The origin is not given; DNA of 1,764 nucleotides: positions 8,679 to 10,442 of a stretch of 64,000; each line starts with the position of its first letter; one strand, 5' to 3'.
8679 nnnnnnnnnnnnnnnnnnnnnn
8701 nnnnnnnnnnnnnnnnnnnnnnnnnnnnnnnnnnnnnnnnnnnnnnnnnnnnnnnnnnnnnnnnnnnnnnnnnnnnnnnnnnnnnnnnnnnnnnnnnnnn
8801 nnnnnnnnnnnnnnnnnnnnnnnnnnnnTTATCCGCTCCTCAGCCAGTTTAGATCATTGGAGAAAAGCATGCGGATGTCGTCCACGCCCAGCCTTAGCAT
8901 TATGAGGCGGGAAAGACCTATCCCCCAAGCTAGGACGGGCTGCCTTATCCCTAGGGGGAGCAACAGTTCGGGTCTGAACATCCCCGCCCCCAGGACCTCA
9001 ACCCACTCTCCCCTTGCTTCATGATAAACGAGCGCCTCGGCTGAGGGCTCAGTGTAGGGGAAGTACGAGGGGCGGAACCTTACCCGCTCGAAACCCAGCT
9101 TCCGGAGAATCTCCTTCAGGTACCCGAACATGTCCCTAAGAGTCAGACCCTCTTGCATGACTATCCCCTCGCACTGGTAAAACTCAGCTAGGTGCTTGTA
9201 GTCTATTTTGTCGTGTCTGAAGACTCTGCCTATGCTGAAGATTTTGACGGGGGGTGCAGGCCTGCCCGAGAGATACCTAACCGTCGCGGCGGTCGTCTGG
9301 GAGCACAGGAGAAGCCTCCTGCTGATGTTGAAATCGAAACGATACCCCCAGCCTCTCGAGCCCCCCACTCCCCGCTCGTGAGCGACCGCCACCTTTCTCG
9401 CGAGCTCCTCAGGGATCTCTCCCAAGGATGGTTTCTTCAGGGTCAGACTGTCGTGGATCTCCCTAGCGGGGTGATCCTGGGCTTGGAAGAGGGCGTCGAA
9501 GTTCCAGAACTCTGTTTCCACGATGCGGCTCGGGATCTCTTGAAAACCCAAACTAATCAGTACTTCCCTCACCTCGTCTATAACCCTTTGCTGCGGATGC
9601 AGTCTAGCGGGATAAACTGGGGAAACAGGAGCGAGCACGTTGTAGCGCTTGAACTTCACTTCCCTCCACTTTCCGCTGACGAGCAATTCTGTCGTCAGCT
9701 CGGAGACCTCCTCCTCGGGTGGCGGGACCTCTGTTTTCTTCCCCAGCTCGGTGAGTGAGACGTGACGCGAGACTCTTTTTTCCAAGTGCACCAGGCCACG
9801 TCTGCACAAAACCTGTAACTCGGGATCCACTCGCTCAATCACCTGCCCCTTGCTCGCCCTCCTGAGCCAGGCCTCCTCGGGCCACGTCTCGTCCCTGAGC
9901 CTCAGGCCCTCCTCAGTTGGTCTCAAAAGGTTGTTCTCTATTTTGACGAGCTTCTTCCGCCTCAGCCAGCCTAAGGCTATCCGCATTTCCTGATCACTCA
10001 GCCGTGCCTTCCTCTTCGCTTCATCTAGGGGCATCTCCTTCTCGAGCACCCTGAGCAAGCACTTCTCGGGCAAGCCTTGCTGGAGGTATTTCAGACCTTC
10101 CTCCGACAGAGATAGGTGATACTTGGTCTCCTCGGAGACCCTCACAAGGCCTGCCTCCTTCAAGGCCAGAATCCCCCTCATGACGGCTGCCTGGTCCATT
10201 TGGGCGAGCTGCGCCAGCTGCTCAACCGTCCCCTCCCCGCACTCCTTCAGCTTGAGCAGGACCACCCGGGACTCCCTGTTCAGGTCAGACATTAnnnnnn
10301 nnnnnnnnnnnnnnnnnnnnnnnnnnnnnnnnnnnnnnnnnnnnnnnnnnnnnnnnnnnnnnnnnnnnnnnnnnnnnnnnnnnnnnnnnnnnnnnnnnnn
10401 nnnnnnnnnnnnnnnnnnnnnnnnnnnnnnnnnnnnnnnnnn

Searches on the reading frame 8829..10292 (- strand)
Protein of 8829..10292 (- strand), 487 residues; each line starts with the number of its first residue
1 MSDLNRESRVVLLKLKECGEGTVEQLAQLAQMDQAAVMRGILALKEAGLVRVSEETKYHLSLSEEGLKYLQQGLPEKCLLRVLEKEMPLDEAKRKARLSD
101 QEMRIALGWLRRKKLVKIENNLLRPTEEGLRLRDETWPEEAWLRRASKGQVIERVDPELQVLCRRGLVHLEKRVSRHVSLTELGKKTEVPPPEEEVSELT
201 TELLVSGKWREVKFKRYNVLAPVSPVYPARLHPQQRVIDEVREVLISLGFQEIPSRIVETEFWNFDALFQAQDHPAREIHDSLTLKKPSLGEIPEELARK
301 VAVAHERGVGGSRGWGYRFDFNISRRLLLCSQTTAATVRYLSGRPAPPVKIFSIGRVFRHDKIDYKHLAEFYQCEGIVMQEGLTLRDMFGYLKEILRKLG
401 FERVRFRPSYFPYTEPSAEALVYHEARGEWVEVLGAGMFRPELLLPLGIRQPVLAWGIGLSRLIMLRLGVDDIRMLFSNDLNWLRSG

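Call 53: search_protein_families(library=pfam, proteins=[window:8829-10292:-], max_evalue=0.001)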
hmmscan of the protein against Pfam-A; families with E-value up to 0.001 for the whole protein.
window:8829-10292:- (487 aa): 4 families
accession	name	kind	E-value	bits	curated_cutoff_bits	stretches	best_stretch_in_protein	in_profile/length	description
PF01409.25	tRNA-synt_2d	-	2.1e-84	283.3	19.8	1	217-485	2-244/246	tRNA synthetases class II core domain (F)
PF17759.6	tRNA_synthFbeta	-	1.8e-08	34.5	22.4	0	337-455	85-209/214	Phenylalanyl tRNA synthetase beta chain CLM domain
PF00152.25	tRNA-synt_2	-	1.4e-05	24.8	25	0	350-398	93-139/308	tRNA synthetases class II (D, K and N)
PF10771.15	DUF2582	-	0.00088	19.8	24.2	0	85-120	21-56/65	Winged helix-turn-helix domain (DUF2582)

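Call 70: find_homologous_proteins(query=window:8829-10292:-, max_evalue=1e-50)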
Query window:8829-10292:- (487 aa): 3146 proteins with E <= 1e-50 among 8000 candidates; the best 120 are listed.
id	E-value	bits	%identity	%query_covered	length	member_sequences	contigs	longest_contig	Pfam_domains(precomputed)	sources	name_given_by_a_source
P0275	0.0e+0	1089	100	100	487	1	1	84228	PF01409.26,PF17759.7,PF00152.26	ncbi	-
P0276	9.9e-210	715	67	100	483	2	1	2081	PF01409.26,PF17759.7,PF00152.26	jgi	jgi:phenylalanyl-tRNA synthetase alpha chain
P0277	4.8e-207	707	67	100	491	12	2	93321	PF01409.26,PF17759.7,PF00152.26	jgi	jgi:phenylalanyl-tRNA synthetase alpha chain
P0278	1.1e-205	702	67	100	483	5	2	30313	PF01409.26,PF17759.7,PF00152.26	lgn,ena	-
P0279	7.6e-198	676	64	99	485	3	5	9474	PF01409.26,PF17759.7,PF00152.26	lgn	-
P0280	3.3e-176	605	57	100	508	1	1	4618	PF01409.26,PF01978.26,PF24409.2,PF12802.14,PF00152.26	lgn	-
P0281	7.4e-176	604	76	71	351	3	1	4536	PF01409.26,PF17759.7,PF00152.26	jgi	jgi:phenylalanyl-tRNA synthetase alpha chain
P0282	7.7e-176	604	59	99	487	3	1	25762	PF01409.26,PF17759.7,PF00152.26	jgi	-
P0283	3.3e-175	602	56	100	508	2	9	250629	PF01409.26,PF12802.14,PF00152.26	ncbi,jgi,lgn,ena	ncbi:MAG: phenylalanine--tRNA ligase subunit alpha [Candidatus Hadarchaeales archaeon]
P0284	7.4e-175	600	58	99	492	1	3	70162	PF01409.26,PF17759.7,PF00152.26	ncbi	ncbi:MAG: phenylalanine--tRNA ligase subunit alpha [Candidatus Hadarchaeales archaeon]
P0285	8.3e-175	600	60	98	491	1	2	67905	PF01409.26,PF00152.26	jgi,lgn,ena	-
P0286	1.2e-174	600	60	98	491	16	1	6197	PF01409.26,PF01978.26,PF17759.7,PF00152.26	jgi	-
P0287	8.6e-173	594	58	99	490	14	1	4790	PF01409.26,PF17759.7,PF00152.26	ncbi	ncbi:MAG: phenylalanine--tRNA ligase subunit alpha [Candidatus Hadarchaeales archaeon]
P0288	2.2e-172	592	59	98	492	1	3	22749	PF01409.26,PF09339.17,PF00152.26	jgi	jgi:phenylalanyl-tRNA synthetase alpha chain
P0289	9.1e-172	590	55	100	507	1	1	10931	PF01409.26,PF12802.14,PF00152.26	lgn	-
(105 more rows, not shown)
